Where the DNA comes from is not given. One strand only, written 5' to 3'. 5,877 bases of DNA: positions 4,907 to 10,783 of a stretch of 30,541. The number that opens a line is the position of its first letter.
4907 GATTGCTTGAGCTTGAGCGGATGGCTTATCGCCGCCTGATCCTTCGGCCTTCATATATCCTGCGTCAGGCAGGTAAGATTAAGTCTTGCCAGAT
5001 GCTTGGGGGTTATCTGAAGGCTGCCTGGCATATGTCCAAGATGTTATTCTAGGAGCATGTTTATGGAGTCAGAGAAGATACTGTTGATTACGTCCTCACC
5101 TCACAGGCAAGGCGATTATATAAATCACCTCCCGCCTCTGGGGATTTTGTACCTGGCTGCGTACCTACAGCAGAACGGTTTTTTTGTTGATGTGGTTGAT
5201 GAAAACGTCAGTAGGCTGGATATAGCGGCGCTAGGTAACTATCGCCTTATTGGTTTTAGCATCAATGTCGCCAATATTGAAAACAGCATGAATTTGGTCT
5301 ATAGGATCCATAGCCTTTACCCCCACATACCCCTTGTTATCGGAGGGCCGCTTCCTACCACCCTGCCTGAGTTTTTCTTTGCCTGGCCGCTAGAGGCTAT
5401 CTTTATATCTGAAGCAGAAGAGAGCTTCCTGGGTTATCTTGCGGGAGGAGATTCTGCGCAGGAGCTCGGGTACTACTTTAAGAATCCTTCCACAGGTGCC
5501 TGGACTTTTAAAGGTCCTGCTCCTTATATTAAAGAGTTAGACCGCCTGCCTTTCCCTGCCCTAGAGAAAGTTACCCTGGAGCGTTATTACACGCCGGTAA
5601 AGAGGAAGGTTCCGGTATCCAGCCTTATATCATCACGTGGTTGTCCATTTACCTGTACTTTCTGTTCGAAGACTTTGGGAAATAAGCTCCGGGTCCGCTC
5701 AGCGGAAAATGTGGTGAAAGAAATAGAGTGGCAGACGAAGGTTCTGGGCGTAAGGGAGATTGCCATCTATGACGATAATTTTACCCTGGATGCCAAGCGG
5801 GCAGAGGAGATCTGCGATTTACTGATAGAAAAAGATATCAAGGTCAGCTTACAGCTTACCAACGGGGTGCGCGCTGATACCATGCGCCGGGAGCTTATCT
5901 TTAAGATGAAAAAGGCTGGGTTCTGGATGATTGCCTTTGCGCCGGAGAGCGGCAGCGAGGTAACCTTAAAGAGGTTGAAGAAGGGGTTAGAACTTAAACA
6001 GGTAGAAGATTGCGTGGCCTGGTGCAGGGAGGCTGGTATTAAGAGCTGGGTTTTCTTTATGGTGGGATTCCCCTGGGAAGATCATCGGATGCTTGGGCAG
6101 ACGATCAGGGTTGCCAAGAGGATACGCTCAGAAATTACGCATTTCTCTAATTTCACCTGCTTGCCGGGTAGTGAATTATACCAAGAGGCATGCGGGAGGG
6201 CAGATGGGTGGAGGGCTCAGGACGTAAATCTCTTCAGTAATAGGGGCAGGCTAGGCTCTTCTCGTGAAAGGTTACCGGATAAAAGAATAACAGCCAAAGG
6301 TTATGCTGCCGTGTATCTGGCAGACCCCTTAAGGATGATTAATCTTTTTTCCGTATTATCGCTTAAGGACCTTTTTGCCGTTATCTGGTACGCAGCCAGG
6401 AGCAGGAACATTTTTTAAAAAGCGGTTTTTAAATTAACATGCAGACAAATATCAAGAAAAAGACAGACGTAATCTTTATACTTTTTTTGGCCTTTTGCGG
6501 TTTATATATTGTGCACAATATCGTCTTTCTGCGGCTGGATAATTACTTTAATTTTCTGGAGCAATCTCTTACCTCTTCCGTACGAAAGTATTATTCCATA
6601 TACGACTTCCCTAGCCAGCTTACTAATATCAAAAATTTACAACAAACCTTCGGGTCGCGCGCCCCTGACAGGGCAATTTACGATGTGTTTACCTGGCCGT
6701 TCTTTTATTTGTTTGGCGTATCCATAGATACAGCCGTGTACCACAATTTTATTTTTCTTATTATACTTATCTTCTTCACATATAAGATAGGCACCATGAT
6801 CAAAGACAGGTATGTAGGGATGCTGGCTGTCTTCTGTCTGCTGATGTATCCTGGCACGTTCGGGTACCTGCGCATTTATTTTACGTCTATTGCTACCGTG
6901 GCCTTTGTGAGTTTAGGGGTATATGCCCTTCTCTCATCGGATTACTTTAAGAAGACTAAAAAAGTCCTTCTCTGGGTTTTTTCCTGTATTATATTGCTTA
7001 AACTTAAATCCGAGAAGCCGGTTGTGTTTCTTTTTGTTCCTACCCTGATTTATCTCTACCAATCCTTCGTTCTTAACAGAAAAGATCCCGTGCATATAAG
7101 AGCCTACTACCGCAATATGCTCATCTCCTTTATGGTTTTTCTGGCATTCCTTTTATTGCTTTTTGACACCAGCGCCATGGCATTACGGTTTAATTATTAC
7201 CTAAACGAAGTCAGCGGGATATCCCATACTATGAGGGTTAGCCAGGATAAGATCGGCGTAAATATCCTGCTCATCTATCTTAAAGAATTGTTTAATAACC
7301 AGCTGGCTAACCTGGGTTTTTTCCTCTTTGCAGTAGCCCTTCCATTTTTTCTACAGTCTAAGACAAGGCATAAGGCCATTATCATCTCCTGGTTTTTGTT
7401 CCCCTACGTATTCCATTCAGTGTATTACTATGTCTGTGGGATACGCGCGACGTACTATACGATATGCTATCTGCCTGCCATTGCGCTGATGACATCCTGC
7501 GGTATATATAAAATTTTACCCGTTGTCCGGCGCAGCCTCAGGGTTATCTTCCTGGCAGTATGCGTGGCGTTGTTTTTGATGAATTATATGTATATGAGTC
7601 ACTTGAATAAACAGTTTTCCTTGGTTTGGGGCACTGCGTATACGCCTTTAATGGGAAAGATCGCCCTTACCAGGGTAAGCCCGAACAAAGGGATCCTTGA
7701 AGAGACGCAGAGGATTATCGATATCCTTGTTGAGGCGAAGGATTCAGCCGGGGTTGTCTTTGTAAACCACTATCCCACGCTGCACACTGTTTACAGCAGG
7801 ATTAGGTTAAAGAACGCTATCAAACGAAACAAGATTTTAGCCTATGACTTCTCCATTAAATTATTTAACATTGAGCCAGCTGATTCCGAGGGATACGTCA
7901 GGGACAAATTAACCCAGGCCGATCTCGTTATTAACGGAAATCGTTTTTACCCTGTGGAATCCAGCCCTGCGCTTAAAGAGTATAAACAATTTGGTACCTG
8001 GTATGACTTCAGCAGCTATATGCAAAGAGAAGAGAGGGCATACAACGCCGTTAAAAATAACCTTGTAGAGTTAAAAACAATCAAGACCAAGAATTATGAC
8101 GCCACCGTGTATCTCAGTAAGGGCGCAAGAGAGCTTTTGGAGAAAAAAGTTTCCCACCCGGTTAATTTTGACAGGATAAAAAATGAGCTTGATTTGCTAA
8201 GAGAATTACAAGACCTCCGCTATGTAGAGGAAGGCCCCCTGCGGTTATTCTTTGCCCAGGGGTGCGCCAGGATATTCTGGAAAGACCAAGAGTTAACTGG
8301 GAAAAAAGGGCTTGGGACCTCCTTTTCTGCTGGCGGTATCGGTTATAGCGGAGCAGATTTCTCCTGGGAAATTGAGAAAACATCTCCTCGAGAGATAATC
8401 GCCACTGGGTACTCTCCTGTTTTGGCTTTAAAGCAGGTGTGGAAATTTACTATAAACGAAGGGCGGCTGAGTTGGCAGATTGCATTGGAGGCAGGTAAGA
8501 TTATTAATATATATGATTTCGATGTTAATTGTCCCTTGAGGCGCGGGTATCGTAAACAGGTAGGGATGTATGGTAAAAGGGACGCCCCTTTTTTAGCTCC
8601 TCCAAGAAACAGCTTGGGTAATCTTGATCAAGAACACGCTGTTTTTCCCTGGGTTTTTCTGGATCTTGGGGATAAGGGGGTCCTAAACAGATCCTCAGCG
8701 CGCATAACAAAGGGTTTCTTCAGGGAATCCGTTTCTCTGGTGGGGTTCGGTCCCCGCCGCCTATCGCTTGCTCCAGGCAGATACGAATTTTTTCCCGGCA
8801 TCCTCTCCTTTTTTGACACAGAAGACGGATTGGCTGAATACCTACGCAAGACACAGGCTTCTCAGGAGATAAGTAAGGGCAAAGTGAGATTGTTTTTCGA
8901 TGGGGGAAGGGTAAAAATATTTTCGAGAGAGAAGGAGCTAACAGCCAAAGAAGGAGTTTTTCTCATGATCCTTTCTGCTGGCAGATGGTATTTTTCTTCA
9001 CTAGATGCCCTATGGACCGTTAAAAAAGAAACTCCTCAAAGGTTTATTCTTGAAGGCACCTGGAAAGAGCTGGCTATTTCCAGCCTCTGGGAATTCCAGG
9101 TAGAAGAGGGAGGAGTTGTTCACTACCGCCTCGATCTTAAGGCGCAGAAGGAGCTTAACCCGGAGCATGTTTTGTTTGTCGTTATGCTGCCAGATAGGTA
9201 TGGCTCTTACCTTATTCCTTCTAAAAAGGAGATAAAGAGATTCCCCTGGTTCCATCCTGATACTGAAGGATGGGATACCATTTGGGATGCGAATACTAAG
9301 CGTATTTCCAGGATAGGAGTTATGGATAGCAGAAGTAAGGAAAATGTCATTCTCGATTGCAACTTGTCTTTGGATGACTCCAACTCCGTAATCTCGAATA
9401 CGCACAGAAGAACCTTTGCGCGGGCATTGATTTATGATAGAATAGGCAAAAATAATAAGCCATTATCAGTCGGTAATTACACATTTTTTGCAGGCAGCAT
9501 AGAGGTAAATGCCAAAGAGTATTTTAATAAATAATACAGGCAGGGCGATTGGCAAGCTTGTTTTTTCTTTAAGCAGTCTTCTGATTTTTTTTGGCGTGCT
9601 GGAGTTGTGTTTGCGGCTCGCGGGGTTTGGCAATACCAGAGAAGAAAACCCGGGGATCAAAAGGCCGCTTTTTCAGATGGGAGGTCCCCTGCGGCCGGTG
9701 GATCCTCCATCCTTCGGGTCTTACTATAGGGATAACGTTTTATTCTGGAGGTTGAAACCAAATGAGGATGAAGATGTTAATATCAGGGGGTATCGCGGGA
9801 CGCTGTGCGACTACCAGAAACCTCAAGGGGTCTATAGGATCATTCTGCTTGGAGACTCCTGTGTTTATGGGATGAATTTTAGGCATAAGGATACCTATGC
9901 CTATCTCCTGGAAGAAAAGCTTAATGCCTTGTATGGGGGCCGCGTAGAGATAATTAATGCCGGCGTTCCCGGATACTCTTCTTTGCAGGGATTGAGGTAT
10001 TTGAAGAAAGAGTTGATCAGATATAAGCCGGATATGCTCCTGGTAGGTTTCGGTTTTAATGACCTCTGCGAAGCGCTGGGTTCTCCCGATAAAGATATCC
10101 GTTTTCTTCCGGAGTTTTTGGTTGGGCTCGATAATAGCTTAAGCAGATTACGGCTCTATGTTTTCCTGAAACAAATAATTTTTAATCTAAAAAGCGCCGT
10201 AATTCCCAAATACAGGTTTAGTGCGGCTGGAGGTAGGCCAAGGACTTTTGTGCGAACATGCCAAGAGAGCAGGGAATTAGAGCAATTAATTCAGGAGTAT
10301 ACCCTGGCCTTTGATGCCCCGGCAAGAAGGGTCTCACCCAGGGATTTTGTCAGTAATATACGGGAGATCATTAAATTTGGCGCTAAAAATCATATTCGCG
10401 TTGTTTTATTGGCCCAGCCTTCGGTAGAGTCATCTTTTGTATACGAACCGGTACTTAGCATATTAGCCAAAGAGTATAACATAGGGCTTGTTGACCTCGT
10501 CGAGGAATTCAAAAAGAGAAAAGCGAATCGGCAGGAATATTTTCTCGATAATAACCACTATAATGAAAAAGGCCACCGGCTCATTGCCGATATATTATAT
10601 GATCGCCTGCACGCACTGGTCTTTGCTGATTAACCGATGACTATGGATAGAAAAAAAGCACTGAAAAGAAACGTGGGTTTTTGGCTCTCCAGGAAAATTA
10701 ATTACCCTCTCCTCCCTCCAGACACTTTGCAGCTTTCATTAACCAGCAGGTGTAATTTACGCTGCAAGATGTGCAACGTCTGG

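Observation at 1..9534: GT2 - YdjC deacetylase - GT-C core resembling amino-sugar lipid-modification pathways, with three B12 radical SAMs and a methyltransferase inserted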

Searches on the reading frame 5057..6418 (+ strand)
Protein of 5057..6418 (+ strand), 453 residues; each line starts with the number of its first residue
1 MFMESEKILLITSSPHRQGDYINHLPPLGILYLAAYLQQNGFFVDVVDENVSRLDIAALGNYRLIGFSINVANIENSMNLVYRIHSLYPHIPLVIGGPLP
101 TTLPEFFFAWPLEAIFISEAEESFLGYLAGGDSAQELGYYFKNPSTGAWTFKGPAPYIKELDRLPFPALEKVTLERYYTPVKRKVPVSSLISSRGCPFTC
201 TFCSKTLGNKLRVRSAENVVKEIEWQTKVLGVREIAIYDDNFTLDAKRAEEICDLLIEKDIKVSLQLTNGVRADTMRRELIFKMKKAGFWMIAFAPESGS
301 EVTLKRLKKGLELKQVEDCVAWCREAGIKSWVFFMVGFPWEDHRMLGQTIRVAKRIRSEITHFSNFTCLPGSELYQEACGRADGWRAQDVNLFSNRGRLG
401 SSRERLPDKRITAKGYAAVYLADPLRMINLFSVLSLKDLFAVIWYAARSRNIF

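Call 3: search_protein_families(library=pfam, proteins=[window:5057-6418:+], max_evalue=0.001)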
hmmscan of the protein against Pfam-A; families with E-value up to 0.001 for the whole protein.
window:5057-6418:+ (453 aa): 2 families
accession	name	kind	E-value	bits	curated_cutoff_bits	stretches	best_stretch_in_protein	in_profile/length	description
PF04055.27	Radical_SAM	-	1.3e-22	81.1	29.5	1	191-351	2-164/166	Radical SAM superfamily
PF02310.24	B12-binding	-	8.5e-15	55.1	32.1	1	25-124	12-117/121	B12 binding domain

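Call 6: search_protein_families(library=ncbifam, proteins=[window:5057-6418:+], max_evalue=0.001)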
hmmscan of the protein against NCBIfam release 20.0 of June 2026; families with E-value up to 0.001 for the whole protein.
window:5057-6418:+ (453 aa): 27 families (the best 25 are shown)
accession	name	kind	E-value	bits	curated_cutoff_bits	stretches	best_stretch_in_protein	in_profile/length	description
NF038361.1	rSAM_Sden_1168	equivalog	9.6e-39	133.3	575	1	158-379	247-474/560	Sden_1168 family B12-binding radical SAM P-methyltransferase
TIGR03471.1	HpnJ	equivalog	3.3e-36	125.2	577.6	1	54-391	60-398/472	hopanoid biosynthesis associated radical SAM protein HpnJ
TIGR02026.1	BchE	equivalog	3.2e-30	105.4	481.35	1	154-381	163-390/497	magnesium-protoporphyrin IX monomethyl ester anaerobic oxidative cyclase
NF050148.1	rSAM_ApyD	equivalog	1e-27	96.8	750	1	66-378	79-393/645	RiPP biosynthesis radical SAM protein ApyD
TIGR04479.1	bcpD_PhpK_rSAM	subfamily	1e-27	96.7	600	1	22-357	67-410/504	PhpK family radical SAM P-methyltransferase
TIGR04013.1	B12_SAM_MJ_1487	hypoth_equivalog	6.4e-25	87.8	251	2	55-226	37-192/382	TIGR04013 family B12-binding domain/radical SAM domain-containing protein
TIGR04072.2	rSAM_ladder_B12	equivalog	3.9e-24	85.1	360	1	176-379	172-373/443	lipid biosynthesis B12-binding/radical SAM protein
NF033070.1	rSAM_AprD4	equivalog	1.1e-20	74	500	1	160-394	169-404/456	AprD4 family radical SAM diol-dehydratase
TIGR04385.1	B12_rSAM_cofa1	equivalog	1.9e-20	73.6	450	1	8-356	2-364/438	B12 lower ligand biosynthesis radical SAM protein BzaD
TIGR04014.1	B12_SAM_MJ_0865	equivalog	2.2e-19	69.6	360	1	193-379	166-359/434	methyl-coenzyme M reductase glutamine C-methyltransferase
NF040546.1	rSAM_CUAEP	equivalog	8.4e-19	67.6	500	1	26-343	12-328/468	CUAEP/CCAEP-tail radical SAM (seleno)protein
TIGR04367.1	HpnR_B12_rSAM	equivalog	9.6e-19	67.3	650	1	7-379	2-374/490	hopanoid C-3 methylase HpnR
TIGR03975.1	rSAM_ocin_1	subfamily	2.5e-18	65.9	281.85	1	58-351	125-425/606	RiPP maturation radical SAM C-methyltransferase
NF040542.1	rSAM_RCCLKC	equivalog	4.6e-13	49.1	450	1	27-343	13-337/423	arsinothricin biosynthesis radical SAM protein ArsL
NF045585.1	rSAM_slr0320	equivalog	1.9e-12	46.5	775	1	192-345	240-396/511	photosystem II high light acclimation radical SAM protein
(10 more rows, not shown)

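Call 86: search_solved_structures(query=window:5057-6418:+, max_evalue=0.001)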
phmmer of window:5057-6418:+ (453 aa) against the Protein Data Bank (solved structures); distinct sequences matched with E-value up to 0.001: 4.
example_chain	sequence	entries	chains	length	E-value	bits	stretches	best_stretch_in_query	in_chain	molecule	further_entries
6fd2_B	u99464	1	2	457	1.2e-16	63.8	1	154-396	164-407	Putative apramycin biosynthetic oxidoreductase 4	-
9ccb_A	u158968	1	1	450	2.1e-15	59.7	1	192-383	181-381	Radical SAM core domain-containing protein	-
7kdx_A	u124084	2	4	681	5.3e-06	28.7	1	65-256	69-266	Methyltransferase TokK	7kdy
9n1b_A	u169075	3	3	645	0.00082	21.5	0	87-256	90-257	Radical SAM protein | Radical SAM enzyme CysS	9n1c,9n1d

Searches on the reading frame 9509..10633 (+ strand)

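Call 3: search_protein_families(library=pfam, proteins=[window:9509-10633:+], max_evalue=0.001)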
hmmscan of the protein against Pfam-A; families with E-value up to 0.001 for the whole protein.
window:9509-10633:+ (374 aa): 2 families
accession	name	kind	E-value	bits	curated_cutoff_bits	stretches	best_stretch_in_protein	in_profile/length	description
PF13472.12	Lipase_GDSL_2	-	3.3e-17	64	32.9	1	114-358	2-178/178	GDSL-like Lipase/Acylhydrolase family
PF00657.28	Lipase_GDSL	-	9.4e-14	52.5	23.6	1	111-362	1-207/208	GDSL-like Lipase/Acylhydrolase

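Call 6: search_protein_families(library=ncbifam, proteins=[window:9509-10633:+], max_evalue=0.001)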
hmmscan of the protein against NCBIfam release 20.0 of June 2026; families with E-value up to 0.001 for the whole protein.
window:9509-10633:+ (374 aa): 2 families
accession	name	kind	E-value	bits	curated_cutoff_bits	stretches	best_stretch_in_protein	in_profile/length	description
NF007819.1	PRK10528.1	equivalog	3.1e-07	30.3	270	1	111-187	31-106/210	multifunctional acyl-CoA thioesterase I/protease I/lysophospholipase L1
NF047474.1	GDSL_LA_2486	hypoth_equivalog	1.1e-05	24.8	300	0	108-169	86-144/326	LA_2486 family SGNH/GDSL-type esterase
